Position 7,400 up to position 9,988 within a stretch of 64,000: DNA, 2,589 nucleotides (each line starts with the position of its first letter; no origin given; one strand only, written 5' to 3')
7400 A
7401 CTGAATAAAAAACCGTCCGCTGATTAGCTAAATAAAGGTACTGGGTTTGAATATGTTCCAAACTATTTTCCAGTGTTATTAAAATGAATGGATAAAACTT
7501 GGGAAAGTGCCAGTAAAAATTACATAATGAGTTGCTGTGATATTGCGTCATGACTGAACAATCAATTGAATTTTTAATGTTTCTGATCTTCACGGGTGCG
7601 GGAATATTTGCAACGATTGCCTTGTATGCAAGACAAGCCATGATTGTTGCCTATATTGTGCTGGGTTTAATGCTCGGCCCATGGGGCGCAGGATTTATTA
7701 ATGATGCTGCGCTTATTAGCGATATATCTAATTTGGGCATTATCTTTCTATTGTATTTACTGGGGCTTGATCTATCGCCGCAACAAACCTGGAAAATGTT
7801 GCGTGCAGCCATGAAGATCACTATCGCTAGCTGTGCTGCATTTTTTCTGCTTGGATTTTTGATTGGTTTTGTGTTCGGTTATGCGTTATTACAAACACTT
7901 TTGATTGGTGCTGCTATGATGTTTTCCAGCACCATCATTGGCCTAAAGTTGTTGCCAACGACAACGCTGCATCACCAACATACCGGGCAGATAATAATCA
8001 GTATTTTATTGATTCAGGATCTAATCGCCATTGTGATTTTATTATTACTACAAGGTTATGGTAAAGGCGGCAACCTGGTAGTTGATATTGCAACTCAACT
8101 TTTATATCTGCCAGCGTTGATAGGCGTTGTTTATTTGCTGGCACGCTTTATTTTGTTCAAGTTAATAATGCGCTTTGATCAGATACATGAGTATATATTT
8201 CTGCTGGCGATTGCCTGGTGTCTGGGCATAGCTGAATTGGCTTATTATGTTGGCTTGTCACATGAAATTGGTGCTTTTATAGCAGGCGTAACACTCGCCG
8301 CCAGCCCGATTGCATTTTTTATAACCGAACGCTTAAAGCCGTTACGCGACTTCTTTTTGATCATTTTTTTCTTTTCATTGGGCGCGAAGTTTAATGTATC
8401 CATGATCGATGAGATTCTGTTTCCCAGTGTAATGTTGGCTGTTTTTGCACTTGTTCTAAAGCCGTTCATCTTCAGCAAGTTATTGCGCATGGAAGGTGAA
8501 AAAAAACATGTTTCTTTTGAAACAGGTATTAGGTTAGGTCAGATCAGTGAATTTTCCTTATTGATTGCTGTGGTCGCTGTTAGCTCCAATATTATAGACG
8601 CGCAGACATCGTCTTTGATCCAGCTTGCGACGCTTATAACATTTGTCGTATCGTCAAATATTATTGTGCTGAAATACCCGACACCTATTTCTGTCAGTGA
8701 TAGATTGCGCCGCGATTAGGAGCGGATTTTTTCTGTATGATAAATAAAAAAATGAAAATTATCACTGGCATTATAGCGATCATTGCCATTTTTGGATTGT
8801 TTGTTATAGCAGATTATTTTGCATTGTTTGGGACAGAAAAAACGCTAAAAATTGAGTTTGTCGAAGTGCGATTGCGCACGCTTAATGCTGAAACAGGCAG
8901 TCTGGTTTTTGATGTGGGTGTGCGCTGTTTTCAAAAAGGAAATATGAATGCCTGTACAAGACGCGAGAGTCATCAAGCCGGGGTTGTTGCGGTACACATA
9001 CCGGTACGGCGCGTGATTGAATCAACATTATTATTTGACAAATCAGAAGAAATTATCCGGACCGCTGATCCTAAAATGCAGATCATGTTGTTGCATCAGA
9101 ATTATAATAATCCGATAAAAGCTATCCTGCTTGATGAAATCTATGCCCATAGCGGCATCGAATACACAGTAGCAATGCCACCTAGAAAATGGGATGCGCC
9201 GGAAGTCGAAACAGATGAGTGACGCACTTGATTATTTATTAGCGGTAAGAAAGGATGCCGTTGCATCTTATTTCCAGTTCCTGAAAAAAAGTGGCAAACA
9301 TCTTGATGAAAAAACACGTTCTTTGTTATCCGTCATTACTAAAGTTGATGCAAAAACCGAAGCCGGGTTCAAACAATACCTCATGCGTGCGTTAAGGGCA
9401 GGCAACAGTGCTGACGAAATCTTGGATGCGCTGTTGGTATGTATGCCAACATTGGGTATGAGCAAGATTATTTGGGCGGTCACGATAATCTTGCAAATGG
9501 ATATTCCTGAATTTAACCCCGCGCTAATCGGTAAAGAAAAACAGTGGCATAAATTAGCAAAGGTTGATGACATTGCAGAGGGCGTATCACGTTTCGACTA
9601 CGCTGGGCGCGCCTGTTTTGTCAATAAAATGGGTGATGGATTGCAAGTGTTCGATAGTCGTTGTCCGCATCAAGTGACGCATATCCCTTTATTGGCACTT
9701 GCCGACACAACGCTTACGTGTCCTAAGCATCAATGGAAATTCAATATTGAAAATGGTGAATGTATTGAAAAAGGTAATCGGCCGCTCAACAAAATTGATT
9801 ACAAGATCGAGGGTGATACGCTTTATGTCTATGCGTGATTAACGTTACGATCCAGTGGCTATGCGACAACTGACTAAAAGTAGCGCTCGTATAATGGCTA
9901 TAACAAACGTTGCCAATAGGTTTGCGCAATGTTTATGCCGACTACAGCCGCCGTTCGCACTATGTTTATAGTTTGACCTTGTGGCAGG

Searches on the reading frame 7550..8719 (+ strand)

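Call 70: search_protein_families(library=pfam, proteins=[window:7550-8719:+], max_evalue=0.001)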
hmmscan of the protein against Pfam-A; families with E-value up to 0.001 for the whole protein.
window:7550-8719:+ (389 aa): 1 family
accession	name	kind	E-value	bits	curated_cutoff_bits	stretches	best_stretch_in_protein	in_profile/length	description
PF00999.27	Na_H_Exchanger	-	6.6e-48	163.9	26.2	1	24-368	11-365/375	Sodium/hydrogen exchanger, transmembrane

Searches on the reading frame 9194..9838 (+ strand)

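Call 70: search_protein_families(library=pfam, proteins=[window:9194-9838:+], max_evalue=0.001)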
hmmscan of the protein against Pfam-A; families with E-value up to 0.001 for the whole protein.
window:9194-9838:+ (214 aa): 2 families
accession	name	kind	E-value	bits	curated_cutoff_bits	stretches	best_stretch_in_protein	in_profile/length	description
PF00355.32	Rieske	-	4.9e-10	39.6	20.3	1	117-192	1-77/88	Rieske [2Fe-2S] domain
PF02627.25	CMD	-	4.8e-06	26.9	23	1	26-98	10-81/84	Carboxymuconolactone decarboxylase family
